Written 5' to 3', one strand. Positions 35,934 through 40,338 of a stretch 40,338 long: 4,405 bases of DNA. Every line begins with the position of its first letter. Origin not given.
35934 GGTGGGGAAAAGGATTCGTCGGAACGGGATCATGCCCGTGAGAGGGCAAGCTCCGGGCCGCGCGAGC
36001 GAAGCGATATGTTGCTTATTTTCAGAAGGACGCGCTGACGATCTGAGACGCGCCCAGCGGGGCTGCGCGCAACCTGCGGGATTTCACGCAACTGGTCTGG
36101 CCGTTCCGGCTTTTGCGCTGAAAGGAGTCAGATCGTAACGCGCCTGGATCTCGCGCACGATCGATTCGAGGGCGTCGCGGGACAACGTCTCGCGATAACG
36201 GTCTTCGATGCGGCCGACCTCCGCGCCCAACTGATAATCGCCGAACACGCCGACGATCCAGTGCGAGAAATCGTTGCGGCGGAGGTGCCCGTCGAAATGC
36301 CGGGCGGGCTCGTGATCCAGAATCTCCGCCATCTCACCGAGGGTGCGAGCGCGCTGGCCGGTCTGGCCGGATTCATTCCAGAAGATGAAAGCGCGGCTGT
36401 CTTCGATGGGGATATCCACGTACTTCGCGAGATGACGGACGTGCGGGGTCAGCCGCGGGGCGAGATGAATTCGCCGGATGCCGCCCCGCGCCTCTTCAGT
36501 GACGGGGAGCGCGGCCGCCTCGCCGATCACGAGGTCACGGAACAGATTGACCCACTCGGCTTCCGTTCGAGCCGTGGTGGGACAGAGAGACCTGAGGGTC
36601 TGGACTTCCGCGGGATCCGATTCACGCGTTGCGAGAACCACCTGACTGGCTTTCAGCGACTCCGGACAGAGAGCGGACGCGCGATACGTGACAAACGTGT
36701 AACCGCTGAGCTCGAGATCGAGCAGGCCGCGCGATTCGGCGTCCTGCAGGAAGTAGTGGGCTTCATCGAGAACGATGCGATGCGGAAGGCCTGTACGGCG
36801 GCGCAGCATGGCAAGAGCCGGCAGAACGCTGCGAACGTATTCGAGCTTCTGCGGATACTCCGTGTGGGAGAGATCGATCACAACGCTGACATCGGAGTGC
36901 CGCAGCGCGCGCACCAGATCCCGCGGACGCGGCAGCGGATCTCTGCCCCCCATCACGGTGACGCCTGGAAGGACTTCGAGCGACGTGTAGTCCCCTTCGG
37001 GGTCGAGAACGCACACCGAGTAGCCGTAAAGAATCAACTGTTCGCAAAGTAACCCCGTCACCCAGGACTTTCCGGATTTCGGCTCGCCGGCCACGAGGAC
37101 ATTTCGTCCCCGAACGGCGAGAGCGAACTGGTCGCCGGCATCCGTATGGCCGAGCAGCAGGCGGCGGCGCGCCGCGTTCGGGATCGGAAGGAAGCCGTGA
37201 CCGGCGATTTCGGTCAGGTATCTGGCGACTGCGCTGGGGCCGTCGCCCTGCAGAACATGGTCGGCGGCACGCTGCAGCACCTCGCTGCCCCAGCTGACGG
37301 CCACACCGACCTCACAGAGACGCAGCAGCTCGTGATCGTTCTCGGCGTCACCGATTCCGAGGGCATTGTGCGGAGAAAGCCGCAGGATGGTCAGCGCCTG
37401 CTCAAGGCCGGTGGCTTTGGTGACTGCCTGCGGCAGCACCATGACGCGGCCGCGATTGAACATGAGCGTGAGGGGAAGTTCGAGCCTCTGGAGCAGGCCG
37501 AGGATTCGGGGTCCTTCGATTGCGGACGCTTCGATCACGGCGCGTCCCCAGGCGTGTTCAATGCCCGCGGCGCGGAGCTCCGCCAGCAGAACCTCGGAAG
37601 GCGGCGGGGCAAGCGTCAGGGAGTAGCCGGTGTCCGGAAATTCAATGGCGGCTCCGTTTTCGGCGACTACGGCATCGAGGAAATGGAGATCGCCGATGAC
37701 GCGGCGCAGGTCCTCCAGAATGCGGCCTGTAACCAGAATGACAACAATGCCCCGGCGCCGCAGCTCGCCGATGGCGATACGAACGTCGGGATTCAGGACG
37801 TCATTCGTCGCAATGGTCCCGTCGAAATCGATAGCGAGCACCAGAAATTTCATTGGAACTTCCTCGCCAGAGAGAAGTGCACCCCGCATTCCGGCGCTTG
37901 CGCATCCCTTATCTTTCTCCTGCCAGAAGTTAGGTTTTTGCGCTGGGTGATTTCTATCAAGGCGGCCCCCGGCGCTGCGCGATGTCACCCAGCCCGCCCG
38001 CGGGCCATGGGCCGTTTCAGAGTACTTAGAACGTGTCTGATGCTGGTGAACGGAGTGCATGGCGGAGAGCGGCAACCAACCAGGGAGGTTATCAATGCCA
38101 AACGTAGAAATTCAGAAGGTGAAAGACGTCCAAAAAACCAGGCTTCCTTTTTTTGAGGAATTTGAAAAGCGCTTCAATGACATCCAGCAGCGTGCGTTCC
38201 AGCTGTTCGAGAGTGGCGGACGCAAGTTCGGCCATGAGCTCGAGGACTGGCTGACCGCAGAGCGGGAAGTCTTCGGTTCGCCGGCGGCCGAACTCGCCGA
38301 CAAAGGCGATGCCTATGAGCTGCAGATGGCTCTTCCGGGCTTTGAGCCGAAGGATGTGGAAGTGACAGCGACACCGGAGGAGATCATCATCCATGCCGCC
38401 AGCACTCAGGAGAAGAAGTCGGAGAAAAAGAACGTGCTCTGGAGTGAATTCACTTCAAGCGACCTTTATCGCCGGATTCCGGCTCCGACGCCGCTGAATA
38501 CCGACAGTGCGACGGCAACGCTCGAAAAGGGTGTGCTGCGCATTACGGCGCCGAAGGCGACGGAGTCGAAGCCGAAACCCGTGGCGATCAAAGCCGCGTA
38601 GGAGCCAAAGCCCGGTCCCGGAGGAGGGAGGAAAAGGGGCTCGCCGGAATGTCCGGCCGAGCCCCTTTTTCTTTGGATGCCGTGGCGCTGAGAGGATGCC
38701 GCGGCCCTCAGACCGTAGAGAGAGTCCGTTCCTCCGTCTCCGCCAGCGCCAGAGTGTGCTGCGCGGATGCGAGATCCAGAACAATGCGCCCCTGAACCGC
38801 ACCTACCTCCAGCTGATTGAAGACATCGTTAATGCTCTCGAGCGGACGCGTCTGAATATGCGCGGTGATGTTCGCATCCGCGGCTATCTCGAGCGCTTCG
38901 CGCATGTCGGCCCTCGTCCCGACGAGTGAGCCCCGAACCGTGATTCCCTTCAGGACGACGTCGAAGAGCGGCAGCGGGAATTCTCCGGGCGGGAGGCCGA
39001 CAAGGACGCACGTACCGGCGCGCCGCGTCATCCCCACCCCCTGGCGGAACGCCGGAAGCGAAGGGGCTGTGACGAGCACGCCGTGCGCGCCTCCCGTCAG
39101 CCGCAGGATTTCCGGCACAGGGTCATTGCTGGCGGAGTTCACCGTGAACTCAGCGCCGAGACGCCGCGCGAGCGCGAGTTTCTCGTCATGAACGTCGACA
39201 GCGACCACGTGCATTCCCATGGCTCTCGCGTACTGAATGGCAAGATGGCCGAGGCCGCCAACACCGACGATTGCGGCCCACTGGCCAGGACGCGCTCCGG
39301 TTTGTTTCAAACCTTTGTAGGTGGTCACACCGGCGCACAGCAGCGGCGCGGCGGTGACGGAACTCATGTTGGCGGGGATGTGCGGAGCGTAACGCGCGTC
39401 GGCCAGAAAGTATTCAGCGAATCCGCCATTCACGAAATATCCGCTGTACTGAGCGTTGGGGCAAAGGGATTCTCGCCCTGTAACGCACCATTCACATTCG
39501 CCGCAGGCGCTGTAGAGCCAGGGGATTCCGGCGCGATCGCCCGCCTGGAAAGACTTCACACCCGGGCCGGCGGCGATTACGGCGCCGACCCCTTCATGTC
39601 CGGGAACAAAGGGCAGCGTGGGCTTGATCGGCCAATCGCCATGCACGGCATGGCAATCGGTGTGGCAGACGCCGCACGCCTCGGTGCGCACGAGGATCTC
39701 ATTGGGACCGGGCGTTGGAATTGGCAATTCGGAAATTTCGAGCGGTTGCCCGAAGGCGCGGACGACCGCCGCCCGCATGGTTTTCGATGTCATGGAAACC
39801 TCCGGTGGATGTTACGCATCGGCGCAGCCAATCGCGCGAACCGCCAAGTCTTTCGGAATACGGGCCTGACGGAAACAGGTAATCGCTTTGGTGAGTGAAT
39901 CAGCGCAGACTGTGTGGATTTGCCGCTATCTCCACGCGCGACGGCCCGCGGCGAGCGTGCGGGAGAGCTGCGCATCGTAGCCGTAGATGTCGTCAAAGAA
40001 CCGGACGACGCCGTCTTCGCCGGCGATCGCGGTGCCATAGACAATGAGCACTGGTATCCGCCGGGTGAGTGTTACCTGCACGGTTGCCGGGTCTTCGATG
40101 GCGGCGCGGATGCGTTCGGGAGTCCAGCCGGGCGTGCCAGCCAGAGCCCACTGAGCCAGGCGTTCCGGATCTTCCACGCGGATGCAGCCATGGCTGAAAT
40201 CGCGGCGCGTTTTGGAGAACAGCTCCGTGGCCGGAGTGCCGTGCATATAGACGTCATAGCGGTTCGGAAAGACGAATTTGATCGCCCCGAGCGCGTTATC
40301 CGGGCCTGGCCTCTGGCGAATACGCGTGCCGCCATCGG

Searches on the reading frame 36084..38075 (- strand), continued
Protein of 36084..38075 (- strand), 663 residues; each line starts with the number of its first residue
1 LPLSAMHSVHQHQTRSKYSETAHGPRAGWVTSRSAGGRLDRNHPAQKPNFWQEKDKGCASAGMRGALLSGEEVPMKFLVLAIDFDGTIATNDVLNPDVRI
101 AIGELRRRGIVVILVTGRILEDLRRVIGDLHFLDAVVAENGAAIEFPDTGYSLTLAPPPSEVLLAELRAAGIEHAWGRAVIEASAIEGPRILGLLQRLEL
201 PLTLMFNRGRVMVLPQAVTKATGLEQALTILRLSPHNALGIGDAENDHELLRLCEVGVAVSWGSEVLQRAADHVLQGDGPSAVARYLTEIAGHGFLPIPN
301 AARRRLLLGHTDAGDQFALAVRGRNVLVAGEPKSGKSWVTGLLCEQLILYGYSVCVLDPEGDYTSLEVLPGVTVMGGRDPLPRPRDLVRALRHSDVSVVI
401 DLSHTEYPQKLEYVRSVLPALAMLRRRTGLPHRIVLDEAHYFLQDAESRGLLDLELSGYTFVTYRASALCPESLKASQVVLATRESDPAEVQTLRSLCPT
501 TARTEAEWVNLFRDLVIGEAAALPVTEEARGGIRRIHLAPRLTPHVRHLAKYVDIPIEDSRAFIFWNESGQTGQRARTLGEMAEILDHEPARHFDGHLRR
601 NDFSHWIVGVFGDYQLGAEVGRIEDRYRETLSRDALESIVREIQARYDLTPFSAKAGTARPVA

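Call 91: search_solved_structures(query=window:36084-37853:-, max_evalue=0.01)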
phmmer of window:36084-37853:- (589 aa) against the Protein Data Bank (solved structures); distinct sequences matched with E-value up to 0.01: 17.
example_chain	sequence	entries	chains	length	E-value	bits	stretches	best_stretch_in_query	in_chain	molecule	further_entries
1rkq_A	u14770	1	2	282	2.3e-11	46.2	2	5-75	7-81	Hypothetical protein yidA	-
1wr8_A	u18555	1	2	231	1.1e-09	40.7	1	1-204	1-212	Phosphoglycolate phosphatase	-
3r4c_A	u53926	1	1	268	4.7e-06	28.7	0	143-202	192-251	Hydrolase, haloacid dehalogenase-like hydrolase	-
1rlm_A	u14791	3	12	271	6.7e-06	28.2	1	137-200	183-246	Phosphatase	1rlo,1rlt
3dnp_A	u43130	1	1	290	7.8e-06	28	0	132-214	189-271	Stress response protein yhaX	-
3niw_A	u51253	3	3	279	3.5e-05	25.8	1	139-214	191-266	Haloacid dehalogenase-like hydrolase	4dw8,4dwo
2hf2_A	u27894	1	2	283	5.6e-05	25.1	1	137-200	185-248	Sugar phosphatase supH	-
4qjb_A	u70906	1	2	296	0.00041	22.3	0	138-212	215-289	Haloacid dehalogenase-like hydrolase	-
1nrw_A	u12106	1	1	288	0.00047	22.1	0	5-74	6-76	hypothetical protein, haloacid dehalogenase-like hydrolase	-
2pq0_A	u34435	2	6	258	0.00081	21.3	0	138-202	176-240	Hypothetical conserved protein GK1056 | Hypothetical conserved protein, GK1056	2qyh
3pgv_A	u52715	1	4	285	0.0014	20.5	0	3-74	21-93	haloacid dehalogenase-like hydrolase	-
4zev_A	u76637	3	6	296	0.0022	19.9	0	138-212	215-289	PfHAD1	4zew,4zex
2b8e_A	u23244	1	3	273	0.0052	18.6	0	11-65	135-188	cation-transporting ATPase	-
3a1c_A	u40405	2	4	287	0.0059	18.5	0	11-65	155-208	Probable copper-exporting P-type ATPase A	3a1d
3a1e_A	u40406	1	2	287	0.0059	18.5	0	11-65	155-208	Probable copper-exporting P-type ATPase A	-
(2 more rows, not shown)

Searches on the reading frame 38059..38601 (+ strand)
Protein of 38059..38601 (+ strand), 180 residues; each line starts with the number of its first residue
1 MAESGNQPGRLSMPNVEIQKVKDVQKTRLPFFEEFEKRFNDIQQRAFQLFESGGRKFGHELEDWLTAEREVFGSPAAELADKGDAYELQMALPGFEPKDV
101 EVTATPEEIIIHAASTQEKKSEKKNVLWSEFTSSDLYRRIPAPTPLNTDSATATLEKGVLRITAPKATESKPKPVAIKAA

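Call 4: search_protein_families(library=pfam, proteins=[window:38059-38601:+])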
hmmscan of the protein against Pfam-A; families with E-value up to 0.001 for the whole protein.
window:38059-38601:+ (180 aa): 3 families
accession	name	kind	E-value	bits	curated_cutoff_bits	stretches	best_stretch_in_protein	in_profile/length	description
PF00011.27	HSP20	-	3.2e-16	59.7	20.8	1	81-177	4-101/102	Hsp20/alpha crystallin family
PF11154.13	DUF2934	-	1.9e-08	34.3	22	1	42-71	6-35/37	Protein of unknown function (DUF2934)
PF17886.7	ArsA_HSP20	-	3.9e-07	30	22.5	1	83-163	1-62/63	HSP20-like domain found in ArsA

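Call 27: search_protein_families(library=ncbifam, proteins=[window:38095-38601:+], max_evalue=0.00001)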
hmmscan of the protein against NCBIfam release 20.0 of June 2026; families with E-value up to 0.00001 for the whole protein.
window:38095-38601:+ (168 aa): 3 families
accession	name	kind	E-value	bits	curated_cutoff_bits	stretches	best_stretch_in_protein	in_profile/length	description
NF041799.1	Hsp14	equivalog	3.5e-12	46.3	100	1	56-159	12-113/118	archaeal heat shock protein Hsp14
NF041800.1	Hsp20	equivalog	9.3e-10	38.3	140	1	61-163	72-157/162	archaeal heat shock protein Hsp20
NF042420.1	Hsp18_Clos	equivalog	2.9e-06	27.4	195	1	50-161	30-140/147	heat shock protein Hsp18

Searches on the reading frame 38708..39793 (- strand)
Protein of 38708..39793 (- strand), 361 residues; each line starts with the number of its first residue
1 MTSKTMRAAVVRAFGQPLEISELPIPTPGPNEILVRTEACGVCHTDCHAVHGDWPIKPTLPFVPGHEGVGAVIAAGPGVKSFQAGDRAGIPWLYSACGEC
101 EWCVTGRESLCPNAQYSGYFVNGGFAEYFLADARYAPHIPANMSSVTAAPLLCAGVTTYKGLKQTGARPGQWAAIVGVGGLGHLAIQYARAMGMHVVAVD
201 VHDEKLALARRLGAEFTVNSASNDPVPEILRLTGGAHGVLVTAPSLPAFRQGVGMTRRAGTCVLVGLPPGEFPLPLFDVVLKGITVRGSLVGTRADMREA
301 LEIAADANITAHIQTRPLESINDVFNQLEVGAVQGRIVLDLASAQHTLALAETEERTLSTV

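Call 4: search_protein_families(library=pfam, proteins=[window:38708-39793:-])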
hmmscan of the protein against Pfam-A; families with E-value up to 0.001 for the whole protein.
window:38708-39793:- (361 aa): 4 families
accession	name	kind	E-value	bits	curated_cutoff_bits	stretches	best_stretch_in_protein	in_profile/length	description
PF00107.32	ADH_zinc_N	-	4.4e-33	114.4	31.8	1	180-304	1-127/129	Zinc-binding dehydrogenase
PF08240.17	ADH_N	-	1.6e-29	102.6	23.5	1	29-140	1-103/104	Alcohol dehydrogenase GroES-like domain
PF01262.27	AlaDh_PNT_C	-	0.00035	20.5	23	1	167-224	26-84/214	Alanine dehydrogenase/PNT, C-terminal domain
PF02826.25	2-Hacid_dh_C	-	0.00097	19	25.1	0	170-214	36-80/178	D-isomer specific 2-hydroxyacid dehydrogenase, NAD binding domain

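Call 27: search_protein_families(library=ncbifam, proteins=[window:38708-39793:-], max_evalue=0.00001)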
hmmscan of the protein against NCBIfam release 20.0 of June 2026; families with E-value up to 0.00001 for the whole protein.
window:38708-39793:- (361 aa): 25 families
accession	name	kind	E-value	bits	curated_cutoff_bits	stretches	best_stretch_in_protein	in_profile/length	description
NF006940.0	PRK09422.1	equivalog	2.1e-104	349.1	344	1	6-342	1-336/338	alcohol dehydrogenase AdhP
NF047908.1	AldhRedAhr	equivalog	2.6e-66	223.8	470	1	6-340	4-334/335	NADPH-dependent aldehyde reductase Ahr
TIGR02822.1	adh_fam_2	subfamily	5.5e-61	206.5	283.5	1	17-339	14-328/329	zinc-binding alcohol dehydrogenase family protein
NF010344.0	PRK13771.1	subfamily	1.9e-54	184.9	349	1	6-340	1-332/334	putative alcohol dehydrogenase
TIGR03989.1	Rxyl_3153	subfamily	2.5e-46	158.6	440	2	6-113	2-107/370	NDMA-dependent alcohol dehydrogenase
NF041172.1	AcrlCoa_red_Thmprot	equivalog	2.1e-42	145.2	500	1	6-339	1-332/334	acryloyl-CoA reductase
TIGR03451.1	mycoS_dep_FDH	equivalog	2.5e-42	145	512.9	1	6-296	2-308/358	S-(hydroxymethyl)mycothiol dehydrogenase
NF003808.0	PRK05396.1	equivalog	1e-41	142.9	380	1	6-331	1-331/341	L-threonine 3-dehydrogenase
TIGR00692.1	tdh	equivalog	1.1e-40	139.7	458.35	1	18-289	11-285/340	L-threonine 3-dehydrogenase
TIGR03201.1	dearomat_had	equivalog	3e-38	131.8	338.65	1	13-339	6-347/349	6-hydroxycyclohex-1-ene-1-carbonyl-CoA dehydrogenase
NF041097.1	keto_inos_dh_IolM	equivalog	3.8e-38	131.2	450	1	18-289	40-334/389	scyllo-inosose 3-dehydrogenase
TIGR02824.1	quinone_pig3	subfamily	1.7e-33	116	296.8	2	122-339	91-323/325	putative NAD(P)H quinone oxidoreductase, PIG3 family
TIGR02818.1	adh_III_F_hyde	equivalog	2.1e-33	115.9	543.95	2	6-113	2-107/368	S-(hydroxymethyl)glutathione dehydrogenase/class III alcohol dehydrogenase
NF007489.0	PRK10083.1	equivalog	1.1e-30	106.7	376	1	16-268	10-261/339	Zn-dependent oxidoreductase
TIGR03366.1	HpnZ_proposed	hypoth_equivalog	1.2e-26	93.7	328.1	1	29-289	4-278/315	putative phosphonate catabolism associated alcohol dehydrogenase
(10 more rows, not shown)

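Call 33: find_encoding_contigs(protein=window:38708-39793:-, flank=10000, max_places=6)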
Protein window:38708-39793:- (361 aa): no gene with exactly this product is on record in the collection.

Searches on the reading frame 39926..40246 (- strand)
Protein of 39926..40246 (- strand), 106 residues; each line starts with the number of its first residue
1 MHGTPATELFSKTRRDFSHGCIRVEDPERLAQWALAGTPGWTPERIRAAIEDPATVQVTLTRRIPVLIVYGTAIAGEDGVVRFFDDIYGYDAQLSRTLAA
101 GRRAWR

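Call 4: search_protein_families(library=pfam, proteins=[window:39926-40246:-])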
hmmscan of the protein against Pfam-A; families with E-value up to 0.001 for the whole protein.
window:39926-40246:- (106 aa): 1 family
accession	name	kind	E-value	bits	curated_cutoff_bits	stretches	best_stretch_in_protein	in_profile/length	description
PF03734.19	YkuD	-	6.2e-08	33.8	23.4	1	1-39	102-143/146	L,D-transpeptidase catalytic domain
